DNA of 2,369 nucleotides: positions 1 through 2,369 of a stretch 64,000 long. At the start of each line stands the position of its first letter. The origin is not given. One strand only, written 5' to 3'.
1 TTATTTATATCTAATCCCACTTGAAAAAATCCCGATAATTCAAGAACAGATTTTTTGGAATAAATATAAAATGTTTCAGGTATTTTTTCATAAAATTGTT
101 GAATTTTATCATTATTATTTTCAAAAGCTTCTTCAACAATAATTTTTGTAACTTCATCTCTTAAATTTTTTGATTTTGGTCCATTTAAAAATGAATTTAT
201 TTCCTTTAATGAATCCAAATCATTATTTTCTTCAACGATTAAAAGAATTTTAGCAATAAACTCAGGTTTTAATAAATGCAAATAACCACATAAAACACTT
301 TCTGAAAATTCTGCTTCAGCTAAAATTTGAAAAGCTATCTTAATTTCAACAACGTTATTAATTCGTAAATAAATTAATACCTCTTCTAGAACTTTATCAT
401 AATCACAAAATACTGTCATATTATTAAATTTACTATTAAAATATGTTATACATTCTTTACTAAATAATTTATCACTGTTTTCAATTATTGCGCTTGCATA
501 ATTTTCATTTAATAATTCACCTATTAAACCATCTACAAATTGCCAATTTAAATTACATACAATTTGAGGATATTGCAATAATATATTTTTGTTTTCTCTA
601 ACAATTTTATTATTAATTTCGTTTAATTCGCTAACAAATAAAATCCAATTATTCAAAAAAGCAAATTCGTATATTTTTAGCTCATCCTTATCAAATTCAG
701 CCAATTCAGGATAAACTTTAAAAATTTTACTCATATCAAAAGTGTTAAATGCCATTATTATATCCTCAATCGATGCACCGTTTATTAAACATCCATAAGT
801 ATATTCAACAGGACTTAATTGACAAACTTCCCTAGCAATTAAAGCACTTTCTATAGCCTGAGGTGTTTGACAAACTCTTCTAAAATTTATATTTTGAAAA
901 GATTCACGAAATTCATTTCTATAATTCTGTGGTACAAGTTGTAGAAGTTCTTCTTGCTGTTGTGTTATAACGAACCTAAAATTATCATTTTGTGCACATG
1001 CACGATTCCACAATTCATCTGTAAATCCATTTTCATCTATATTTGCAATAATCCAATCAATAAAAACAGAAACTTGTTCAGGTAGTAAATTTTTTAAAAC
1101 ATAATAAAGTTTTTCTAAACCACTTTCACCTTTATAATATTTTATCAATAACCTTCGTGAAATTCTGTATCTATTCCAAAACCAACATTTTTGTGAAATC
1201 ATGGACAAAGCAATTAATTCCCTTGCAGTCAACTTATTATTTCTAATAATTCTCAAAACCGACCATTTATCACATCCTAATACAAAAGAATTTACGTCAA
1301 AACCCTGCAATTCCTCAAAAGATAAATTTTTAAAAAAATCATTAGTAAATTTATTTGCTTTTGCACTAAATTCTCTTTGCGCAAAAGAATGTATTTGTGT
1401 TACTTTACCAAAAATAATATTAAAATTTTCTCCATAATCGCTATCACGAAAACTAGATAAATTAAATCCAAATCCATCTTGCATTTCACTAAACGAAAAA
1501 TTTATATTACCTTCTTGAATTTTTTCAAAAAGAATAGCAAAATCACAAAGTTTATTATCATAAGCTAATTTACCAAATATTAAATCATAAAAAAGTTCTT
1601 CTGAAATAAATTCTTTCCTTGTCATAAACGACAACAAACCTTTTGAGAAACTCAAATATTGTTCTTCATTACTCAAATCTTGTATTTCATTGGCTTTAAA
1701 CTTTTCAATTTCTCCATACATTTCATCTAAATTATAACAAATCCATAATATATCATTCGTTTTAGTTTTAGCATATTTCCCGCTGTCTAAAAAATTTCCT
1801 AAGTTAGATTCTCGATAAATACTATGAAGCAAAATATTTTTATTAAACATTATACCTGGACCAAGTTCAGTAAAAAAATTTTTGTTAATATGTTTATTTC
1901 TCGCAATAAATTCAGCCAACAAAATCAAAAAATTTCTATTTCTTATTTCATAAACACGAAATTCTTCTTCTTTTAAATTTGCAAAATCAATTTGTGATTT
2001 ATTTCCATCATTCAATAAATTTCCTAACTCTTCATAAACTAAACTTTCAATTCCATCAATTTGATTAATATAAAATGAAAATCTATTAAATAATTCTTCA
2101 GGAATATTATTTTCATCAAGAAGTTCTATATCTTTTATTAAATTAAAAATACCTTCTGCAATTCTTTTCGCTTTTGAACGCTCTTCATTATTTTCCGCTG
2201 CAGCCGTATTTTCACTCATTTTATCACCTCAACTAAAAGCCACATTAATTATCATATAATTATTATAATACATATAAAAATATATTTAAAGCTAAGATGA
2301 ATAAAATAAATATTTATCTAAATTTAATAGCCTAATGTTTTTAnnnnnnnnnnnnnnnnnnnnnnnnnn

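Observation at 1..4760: Tandem paralogs of a ~750-780 aa cytoplasmic orphan protein with a conserved Cys-containing core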

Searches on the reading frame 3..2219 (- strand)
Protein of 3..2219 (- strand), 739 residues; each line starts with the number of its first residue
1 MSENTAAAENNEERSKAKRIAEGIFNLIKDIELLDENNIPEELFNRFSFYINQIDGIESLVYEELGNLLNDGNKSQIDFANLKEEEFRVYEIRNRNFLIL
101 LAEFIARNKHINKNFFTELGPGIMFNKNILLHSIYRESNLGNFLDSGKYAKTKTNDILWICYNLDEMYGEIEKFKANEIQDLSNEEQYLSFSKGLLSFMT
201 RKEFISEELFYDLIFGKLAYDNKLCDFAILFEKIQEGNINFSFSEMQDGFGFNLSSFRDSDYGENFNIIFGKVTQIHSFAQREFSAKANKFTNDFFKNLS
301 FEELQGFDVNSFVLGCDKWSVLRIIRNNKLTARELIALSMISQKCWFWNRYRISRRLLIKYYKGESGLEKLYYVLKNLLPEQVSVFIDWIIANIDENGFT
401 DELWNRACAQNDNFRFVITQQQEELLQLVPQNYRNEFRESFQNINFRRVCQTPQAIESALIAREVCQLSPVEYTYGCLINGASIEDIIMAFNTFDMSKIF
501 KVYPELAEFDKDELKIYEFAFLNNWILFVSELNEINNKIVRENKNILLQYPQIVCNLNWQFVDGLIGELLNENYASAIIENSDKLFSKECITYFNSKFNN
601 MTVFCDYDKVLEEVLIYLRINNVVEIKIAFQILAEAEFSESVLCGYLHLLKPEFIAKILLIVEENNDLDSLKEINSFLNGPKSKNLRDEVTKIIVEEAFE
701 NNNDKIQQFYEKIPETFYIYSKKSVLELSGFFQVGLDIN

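Call 7: search_protein_families(library=pfam, proteins=[window:3-2219:-], max_evalue=1)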
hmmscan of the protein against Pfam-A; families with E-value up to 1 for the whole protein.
window:3-2219:- (739 aa): 0 families

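Call 11: search_protein_families(library=ncbifam, proteins=[window:3-2219:-], max_evalue=1)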
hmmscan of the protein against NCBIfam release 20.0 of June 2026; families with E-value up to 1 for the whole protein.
window:3-2219:- (739 aa): 0 families
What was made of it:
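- Closest known: Endospore coat and exosporium morphogenetic or outer-layer proteins. Different: There is no similarity to any named coat family in Pfam or NCBIfam (calls 7, 11).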

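Call 65: predict_structure(alignment_id=A4)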
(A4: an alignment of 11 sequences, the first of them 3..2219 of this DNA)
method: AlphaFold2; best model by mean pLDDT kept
length: 739 residues; sequences in the alignment: 11
mean_pLDDT: 84.2   pTM: 0.55
mean pLDDT of the five models: 84.2, 81.1, 76.2, 75.9, 76.0
residues with pLDDT >= 90: 225; 70-90: 443; 50-70: 59; < 50: 12
segments of 3 or more residues with pLDDT < 50: 1-5, 122-124, 602-604
pLDDT, mean of each block of 10 residues (from residue 1): 49 86 94 90 93 85 87 82 89 93 88 70 62 84 80 85 81 78 78 84 76 86 87 75 85 85 82 92 90 87 86 89 89 90 82 86 73 78 84 85 69 57 85 86 84 94 92 89 93 95 90 93 95 93 94 89 91 91 94 82 62 87 77 86 87 92 86 86 83 89 87 70 84 75
secondary structure, 60 per line:
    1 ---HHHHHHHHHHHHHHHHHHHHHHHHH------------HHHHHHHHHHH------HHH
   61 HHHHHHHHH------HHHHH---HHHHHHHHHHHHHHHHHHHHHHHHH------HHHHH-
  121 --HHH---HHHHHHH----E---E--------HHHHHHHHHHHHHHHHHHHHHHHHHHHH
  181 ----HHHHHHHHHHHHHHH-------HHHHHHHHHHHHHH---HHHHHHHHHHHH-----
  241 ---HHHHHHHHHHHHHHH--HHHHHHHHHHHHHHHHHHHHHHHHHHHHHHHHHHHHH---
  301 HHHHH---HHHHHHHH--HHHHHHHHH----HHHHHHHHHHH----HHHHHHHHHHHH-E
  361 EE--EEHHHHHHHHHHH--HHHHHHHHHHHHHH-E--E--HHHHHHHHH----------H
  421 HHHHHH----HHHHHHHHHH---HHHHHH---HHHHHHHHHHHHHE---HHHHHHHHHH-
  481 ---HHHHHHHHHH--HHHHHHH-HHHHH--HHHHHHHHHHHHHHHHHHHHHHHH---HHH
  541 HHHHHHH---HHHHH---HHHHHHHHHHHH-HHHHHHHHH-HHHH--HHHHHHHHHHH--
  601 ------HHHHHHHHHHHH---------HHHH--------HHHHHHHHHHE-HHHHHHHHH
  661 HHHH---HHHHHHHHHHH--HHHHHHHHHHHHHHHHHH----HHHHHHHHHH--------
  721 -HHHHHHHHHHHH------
elements in order (helices of 4 or more, strands of 3 or more residues): H4-28 H41-51 H58-69 H76-80 H84-108 H115-119 H129-135 H153-180 H185-199 H207-220 H224-235 H244-258 H261-297 H301-305 H309-316 H319-327 H332-342 H347-358 E360-362 H367-377 H380-393 H401-409 H420-426 H431-440 H444-449 H453-465 H470-479 H484-493 H496-502 H504-508 H511-534 H538-547 H551-555 H559-570 H572-580 H582-585 H588-598 H607-618 H628-631 H640-649 H652-664 H668-678 H681-698 H703-712 H722-733
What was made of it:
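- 1..2219 (-): Gene B: N-terminal 739 codons of an 887-aa paralog that runs off the left end of the window. AF2 mean pLDDT 84, all alpha (call 65).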

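Call 67: fold_search(model_id=the predicted structure, library=pdb)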
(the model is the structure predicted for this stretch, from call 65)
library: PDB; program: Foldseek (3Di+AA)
matches with E <= 10: 45; with E <= 0.001: 0
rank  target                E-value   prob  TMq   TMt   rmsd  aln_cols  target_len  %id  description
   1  8q7e_I                7.2e-01  0.12  0.14  0.12  29.1       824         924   11  Structure of CUL9-RBX1 ubiquitin E3 ligase complex - hexameric assembly (released 2024-04-17)
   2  8q7e_A                7.8e-01  0.11  0.14  0.12  29.7       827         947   12  Structure of CUL9-RBX1 ubiquitin E3 ligase complex - hexameric assembly (released 2024-04-17)
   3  8q7e_E                1.3e+00  0.08  0.14  0.12  29.5       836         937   11  Structure of CUL9-RBX1 ubiquitin E3 ligase complex - hexameric assembly (released 2024-04-17)
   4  9qvm_M                2.2e+00  0.03  0.08  0.07  31.8       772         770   10  Cryo-EM reconstruction of the NEDD1 anchor protein and CDK5RAP2 bound to the gamma-tubulin ring complex (released 2025-05-21)
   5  5byo_A                2.8e+00  0.12  0.11  0.17  19.6       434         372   10  Computationally designed left-handed alpha/alpha toroid with 12 repeats (released 2015-12-16)
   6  9g8j_C                3.3e+00  0.03  0.10  0.10  35.3       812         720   10  Structure of K+-dependent Na+-PPase from Thermotoga maritima in complex with zoledronate (released 2025-06-04)
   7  9exz_A                3.4e+00  0.02  0.08  0.09  29.1       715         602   12  Efficient and scalable protein design using a relaxed sequence space (released 2024-10-16)
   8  7a9w_A                4.4e+00  0.05  0.11  0.14  25.3       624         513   10  Structure of yeast Rmd9p in complex with 20nt target RNA (released 2021-04-07)
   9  7kzq_U                4.7e+00  0.04  0.14  0.10  24.8       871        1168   11  Structure of the human Fanconi anaemia Core-ID complex (released 2021-03-10)
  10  9d43                  4.9e+00  0.03  0.12  0.09  25.9       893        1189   11  Cryo-EM structure of unliganded yeast Exportin Msn5 (released 2025-03-19)
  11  9g8j_D                4.9e+00  0.02  0.09  0.10  35.5       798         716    9  Structure of K+-dependent Na+-PPase from Thermotoga maritima in complex with zoledronate (released 2025-06-04)
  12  5nw5_B                5.1e+00  0.04  0.15  0.12  32.9       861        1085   11  Crystal structure of the Rif1 N-terminal domain (RIF1-NTD) from Saccharomyces cerevisiae in complex with DNA (released 2017-06-14)
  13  9k80_A                5.5e+00  0.07  0.08  0.20  23.1       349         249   13  Cryo-EM structure of designed zinc-induced filament Fiber-n6-Zn1-HEHE-5 (released 2025-10-29)
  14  7shl_A                5.9e+00  0.03  0.11  0.12  23.6       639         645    9  Structure of Xenopus laevis CRL2Lrr1 (State 2) (released 2021-12-08)
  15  9qvm_C                5.9e+00  0.01  0.08  0.08  28.8       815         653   10  Cryo-EM reconstruction of the NEDD1 anchor protein and CDK5RAP2 bound to the gamma-tubulin ring complex (released 2025-05-21)
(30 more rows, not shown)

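Call 87: search_solved_structures(query=A4, max_evalue=10)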
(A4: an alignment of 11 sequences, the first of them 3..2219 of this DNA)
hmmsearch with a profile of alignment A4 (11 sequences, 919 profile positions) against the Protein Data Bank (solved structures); distinct sequences matched with E-value up to 10: 0.

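Call 89: find_related_loci(query=A4, collection=metagenome_contigs, flank=6000)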
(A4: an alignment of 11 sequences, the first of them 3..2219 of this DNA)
Query A4 (739 aa) in metagenome_contigs; peptide patterns used: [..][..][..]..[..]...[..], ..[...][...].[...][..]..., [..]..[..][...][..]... (x = any residue, [..] = any of these).
600 stretches matched a pattern, but none encodes a relative of the query by tblastn (E <= 1e-3).

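Call 90: find_related_loci(query=A4, collection=viral_contigs, flank=6000)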
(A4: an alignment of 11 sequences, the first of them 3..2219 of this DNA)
Query A4 (739 aa) in viral_contigs; peptide patterns used: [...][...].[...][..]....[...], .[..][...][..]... (x = any residue, [..] = any of these).
191 stretches matched a pattern, but none encodes a relative of the query by tblastn (E <= 1e-3).
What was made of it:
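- On Known anti-phage defence systems (PADLOC-DB): No relatives were found in IMG/VR (call 90).
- The locus is not in a defence island, and no relative was found in the viral or JGI metagenome contig scans (calls 89, 90).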
